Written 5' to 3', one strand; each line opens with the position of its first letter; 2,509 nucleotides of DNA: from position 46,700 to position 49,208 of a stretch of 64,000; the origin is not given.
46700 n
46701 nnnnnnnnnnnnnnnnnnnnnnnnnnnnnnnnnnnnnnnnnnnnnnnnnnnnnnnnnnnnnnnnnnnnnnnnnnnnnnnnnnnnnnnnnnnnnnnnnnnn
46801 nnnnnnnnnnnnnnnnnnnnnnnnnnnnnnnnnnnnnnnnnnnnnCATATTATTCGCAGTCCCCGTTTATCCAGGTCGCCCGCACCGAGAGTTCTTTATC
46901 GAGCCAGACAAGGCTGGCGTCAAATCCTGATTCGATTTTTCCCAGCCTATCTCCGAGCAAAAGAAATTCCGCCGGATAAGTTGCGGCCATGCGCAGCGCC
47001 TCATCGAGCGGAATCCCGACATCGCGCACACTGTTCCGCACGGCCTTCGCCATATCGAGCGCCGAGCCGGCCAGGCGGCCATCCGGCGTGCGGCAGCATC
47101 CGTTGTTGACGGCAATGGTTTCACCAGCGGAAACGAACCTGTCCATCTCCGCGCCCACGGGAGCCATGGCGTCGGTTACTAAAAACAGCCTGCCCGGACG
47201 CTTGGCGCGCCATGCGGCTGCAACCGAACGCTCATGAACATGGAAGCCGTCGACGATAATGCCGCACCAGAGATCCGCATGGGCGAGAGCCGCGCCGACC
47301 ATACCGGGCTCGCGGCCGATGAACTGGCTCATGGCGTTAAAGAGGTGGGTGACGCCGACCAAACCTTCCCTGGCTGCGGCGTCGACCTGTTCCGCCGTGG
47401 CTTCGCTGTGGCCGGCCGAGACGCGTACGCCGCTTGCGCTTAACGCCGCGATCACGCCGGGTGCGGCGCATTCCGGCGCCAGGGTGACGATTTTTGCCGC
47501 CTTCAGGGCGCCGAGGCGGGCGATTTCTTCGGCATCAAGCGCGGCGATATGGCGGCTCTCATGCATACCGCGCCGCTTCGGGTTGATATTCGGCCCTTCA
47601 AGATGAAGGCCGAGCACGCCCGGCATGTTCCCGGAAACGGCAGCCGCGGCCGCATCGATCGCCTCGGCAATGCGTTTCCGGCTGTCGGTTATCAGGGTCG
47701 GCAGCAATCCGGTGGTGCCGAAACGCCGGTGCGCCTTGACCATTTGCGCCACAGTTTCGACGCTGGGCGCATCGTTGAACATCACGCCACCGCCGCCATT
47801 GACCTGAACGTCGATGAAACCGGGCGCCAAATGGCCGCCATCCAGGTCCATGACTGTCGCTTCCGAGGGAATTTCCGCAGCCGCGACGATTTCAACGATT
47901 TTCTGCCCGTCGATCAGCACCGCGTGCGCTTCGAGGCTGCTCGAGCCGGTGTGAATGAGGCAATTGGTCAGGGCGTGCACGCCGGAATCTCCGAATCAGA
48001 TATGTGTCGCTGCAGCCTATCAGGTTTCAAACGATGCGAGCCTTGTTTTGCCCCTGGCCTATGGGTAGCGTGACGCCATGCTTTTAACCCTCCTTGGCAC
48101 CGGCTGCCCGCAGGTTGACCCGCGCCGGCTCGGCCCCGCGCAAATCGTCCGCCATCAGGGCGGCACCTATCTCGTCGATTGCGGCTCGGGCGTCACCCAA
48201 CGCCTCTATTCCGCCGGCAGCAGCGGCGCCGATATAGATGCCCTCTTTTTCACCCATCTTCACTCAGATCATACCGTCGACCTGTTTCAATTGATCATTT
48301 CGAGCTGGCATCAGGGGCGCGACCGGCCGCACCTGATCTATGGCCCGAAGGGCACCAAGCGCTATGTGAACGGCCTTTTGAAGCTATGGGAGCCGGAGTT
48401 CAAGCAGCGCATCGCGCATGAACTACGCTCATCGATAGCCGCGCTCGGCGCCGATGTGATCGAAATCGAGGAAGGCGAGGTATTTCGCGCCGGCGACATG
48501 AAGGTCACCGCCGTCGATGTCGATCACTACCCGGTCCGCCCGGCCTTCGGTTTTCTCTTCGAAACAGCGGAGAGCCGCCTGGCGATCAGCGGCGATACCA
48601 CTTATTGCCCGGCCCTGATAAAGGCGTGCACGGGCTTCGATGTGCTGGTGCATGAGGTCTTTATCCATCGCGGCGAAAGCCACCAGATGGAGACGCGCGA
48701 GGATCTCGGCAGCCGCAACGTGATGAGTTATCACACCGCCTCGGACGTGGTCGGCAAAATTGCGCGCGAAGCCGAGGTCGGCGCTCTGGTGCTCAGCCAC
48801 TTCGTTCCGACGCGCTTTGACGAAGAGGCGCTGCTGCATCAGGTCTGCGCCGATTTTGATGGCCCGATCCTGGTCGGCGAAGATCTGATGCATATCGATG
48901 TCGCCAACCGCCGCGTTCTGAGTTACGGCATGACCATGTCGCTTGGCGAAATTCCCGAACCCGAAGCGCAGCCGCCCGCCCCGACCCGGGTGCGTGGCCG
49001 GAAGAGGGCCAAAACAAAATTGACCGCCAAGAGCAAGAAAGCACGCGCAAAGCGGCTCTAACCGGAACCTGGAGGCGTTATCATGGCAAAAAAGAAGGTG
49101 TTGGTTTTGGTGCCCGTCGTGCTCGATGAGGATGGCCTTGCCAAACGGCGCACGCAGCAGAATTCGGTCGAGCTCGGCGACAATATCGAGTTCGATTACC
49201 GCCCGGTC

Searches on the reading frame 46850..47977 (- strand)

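Call 42: search_protein_families(library=pfam, proteins=[window:46850-47977:-], max_evalue=0.0001)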
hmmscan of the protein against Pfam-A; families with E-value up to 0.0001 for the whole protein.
window:46850-47977:- (375 aa): 3 families
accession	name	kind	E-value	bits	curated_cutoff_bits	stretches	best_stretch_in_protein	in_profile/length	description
PF01979.26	Amidohydro_1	-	4.4e-22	79.2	25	1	51-372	3-342/345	Amidohydrolase family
PF22643.2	NagA_N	-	1.1e-12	48.3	27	1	2-49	3-50/51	NagA composite domain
PF07969.17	Amidohydro_3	-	4.7e-07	30.1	29.7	1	309-363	391-448/472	Amidohydrolase family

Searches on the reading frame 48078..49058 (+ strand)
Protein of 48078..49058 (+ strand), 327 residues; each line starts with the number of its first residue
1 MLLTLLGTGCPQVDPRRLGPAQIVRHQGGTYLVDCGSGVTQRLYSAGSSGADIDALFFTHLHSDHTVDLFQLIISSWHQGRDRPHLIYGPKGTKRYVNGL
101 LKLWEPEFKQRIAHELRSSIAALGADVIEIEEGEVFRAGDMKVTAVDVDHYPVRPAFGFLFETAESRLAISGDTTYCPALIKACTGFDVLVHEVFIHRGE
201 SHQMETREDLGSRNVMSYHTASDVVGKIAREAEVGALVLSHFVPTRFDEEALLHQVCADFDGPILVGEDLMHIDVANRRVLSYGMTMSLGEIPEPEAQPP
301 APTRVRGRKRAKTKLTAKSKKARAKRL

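Call 42: search_protein_families(library=pfam, proteins=[window:48078-49058:+], max_evalue=0.0001)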
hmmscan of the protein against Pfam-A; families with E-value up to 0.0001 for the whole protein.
window:48078-49058:+ (327 aa): 2 families
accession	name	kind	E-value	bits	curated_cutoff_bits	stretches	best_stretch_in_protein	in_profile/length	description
PF12706.13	Lactamase_B_2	-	5.4e-20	72.3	27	1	31-242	3-200/200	Beta-lactamase superfamily domain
PF00753.33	Lactamase_B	-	2e-10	41.4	22.7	1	23-176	10-152/196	Metallo-beta-lactamase superfamily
